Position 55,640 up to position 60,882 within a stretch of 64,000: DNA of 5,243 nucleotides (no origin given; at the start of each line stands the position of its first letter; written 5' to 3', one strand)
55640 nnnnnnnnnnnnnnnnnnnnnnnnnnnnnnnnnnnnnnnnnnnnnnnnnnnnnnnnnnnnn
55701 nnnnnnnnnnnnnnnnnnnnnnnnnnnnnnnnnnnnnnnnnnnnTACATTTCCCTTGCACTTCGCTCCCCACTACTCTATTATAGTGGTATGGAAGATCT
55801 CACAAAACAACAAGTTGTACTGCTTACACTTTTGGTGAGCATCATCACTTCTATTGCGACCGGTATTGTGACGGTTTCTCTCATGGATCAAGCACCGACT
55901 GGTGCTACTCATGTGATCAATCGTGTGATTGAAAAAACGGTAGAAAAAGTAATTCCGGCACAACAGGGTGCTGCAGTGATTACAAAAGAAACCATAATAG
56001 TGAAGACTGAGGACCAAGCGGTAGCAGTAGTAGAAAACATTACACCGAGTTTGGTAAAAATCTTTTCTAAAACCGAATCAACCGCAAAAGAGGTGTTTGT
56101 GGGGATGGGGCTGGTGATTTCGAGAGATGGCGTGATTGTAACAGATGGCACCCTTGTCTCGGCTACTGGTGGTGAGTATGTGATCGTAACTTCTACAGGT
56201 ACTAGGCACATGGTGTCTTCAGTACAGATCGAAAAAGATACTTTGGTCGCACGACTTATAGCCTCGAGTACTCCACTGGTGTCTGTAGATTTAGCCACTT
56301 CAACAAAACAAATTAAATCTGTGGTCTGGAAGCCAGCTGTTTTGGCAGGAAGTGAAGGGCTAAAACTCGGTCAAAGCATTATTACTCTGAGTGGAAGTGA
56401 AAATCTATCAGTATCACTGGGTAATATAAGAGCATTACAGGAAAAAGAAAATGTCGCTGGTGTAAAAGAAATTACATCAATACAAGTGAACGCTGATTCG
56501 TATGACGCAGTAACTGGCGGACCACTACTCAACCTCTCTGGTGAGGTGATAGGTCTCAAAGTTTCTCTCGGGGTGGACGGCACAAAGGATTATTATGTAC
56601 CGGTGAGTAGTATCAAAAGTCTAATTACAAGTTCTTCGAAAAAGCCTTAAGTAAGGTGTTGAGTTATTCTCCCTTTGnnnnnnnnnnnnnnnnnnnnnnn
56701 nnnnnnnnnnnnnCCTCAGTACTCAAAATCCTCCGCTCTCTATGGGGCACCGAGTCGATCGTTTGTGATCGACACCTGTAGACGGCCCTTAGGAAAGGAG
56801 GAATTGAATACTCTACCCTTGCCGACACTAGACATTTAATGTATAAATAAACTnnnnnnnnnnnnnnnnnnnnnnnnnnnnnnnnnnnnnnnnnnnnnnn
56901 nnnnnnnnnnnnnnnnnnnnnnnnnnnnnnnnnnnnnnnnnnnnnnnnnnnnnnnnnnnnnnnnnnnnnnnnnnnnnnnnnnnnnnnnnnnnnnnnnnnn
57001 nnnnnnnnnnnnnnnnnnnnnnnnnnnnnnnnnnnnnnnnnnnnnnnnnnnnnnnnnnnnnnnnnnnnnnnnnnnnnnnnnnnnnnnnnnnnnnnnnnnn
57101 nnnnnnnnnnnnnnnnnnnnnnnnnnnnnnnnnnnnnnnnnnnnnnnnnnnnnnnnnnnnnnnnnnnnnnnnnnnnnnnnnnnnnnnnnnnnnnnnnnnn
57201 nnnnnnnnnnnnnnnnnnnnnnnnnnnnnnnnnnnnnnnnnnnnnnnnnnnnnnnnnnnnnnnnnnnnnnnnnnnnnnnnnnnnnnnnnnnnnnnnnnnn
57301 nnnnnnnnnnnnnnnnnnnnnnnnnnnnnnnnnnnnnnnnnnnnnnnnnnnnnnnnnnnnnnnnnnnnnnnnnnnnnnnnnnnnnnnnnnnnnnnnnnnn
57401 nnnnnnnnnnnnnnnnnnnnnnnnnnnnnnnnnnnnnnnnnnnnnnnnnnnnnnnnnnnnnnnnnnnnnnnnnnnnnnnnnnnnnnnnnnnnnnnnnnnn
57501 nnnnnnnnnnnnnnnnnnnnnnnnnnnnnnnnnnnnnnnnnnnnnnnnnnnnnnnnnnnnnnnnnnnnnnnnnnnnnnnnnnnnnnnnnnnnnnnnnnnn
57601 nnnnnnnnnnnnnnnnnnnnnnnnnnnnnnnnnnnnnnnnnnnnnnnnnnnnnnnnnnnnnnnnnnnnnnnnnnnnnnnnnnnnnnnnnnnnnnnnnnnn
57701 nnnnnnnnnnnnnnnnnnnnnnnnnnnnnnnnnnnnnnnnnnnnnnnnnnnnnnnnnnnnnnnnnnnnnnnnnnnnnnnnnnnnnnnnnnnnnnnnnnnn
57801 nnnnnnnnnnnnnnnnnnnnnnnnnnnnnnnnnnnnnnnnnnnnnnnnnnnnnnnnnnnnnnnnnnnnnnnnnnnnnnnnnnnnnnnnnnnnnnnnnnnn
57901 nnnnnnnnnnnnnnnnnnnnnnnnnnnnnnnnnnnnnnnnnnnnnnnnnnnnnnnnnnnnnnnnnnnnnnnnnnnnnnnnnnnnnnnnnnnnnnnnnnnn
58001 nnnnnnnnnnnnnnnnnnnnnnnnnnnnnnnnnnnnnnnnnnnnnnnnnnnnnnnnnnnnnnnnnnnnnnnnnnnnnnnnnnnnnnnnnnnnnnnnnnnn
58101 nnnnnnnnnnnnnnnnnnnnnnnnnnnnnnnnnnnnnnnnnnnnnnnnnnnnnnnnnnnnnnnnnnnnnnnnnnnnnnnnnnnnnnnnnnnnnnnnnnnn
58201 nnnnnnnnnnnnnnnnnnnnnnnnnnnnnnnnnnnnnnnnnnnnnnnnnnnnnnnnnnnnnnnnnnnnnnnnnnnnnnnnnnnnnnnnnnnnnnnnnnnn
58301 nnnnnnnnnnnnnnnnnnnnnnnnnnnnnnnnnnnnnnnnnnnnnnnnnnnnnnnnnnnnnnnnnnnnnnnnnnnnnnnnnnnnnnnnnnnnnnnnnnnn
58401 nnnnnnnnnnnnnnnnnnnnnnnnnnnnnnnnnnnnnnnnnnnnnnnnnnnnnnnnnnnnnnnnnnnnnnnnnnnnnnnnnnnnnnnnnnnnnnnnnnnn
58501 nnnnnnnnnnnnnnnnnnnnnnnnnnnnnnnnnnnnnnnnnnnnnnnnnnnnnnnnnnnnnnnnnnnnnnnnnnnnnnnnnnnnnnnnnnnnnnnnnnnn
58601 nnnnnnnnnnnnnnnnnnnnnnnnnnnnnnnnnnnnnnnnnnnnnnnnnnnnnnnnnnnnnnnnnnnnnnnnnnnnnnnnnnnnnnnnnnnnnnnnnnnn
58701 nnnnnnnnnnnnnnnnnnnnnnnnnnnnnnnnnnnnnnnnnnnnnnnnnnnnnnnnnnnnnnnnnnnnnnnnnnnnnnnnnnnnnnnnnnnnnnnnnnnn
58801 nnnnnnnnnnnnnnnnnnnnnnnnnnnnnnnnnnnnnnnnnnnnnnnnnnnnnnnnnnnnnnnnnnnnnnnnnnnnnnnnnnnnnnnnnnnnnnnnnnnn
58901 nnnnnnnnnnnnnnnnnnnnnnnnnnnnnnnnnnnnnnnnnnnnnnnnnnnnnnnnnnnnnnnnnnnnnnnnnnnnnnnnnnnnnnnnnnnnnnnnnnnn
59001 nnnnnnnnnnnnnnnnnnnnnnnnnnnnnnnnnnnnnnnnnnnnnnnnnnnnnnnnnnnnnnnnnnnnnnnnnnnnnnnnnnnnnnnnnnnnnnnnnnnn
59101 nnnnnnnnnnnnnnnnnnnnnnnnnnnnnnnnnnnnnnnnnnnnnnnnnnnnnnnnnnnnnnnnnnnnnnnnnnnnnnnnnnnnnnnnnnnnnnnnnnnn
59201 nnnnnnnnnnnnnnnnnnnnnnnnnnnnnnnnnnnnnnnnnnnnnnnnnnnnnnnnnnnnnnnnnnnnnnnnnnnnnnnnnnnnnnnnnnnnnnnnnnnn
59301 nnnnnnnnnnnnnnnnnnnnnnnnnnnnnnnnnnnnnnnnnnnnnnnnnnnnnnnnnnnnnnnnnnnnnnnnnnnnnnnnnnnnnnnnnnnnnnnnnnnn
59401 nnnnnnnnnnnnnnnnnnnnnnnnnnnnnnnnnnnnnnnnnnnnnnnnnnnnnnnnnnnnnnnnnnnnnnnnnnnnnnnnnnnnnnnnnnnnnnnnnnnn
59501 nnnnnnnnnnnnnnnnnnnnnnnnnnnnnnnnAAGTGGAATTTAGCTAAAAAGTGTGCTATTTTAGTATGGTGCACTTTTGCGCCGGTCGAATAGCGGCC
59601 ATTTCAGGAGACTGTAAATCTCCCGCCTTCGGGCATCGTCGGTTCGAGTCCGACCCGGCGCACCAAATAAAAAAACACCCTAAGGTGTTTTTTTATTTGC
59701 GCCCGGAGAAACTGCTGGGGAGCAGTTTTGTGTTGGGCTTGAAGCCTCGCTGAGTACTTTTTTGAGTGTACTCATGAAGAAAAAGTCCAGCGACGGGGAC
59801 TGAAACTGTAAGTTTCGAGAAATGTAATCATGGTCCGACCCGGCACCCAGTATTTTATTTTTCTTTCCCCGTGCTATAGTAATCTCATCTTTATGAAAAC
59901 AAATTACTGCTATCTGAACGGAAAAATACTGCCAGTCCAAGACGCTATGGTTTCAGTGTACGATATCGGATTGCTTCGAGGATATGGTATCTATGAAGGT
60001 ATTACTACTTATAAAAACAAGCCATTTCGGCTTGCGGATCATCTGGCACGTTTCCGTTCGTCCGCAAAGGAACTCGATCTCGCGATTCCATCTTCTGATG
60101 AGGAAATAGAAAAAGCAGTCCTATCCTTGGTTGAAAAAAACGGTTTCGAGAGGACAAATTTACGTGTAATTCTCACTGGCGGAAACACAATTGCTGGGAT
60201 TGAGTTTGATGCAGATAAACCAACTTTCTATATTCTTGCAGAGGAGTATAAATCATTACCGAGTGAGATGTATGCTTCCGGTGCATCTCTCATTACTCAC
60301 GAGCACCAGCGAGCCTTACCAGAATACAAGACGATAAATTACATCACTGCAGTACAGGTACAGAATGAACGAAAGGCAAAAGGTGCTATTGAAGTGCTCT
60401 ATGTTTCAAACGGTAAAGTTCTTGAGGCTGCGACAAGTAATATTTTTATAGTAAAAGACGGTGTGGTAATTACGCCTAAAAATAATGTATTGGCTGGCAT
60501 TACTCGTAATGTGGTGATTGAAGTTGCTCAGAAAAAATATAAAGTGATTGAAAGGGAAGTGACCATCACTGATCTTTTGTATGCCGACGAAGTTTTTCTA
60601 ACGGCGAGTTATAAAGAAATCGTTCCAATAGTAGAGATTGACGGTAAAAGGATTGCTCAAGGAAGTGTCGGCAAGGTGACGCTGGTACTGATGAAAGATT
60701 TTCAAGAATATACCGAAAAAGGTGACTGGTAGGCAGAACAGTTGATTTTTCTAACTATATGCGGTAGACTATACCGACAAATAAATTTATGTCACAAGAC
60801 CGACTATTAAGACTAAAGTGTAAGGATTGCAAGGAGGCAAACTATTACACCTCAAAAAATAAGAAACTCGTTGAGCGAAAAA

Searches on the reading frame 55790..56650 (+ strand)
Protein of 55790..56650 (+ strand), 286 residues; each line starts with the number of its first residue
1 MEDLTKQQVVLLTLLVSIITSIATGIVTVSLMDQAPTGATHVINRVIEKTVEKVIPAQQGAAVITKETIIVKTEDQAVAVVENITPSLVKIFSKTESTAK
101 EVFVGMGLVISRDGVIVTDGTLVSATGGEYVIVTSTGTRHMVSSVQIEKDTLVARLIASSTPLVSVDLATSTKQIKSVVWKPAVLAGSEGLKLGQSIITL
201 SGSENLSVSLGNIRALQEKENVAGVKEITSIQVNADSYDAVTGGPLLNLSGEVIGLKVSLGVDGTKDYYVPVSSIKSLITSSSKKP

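Call 10: search_protein_families(library=pfam, proteins=[window:55790-56650:+], max_evalue=0.0001)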
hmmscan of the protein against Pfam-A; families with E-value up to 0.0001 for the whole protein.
window:55790-56650:+ (286 aa): 1 family
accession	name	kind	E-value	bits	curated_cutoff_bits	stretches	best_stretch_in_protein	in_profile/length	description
PF13365.12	Trypsin_2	-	6.6e-10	40.3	27.6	1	105-256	1-144/144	Trypsin-like peptidase domain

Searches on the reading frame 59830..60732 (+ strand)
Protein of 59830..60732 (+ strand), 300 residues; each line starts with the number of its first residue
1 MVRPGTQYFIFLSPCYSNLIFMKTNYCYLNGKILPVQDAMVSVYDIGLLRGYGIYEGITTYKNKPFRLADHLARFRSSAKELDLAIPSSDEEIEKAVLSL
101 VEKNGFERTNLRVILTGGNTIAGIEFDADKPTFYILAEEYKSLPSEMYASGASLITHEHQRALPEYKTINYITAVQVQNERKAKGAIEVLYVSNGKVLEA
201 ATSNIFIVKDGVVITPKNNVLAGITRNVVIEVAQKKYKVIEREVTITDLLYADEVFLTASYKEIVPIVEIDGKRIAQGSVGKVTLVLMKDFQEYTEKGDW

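Call 10: search_protein_families(library=pfam, proteins=[window:59830-60732:+], max_evalue=0.0001)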
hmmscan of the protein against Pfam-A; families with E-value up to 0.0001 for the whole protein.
window:59830-60732:+ (300 aa): 1 family
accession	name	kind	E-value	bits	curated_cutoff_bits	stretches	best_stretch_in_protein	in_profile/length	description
PF01063.24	Aminotran_4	-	1.2e-53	182.7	28.5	1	53-270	1-223/223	Amino-transferase class IV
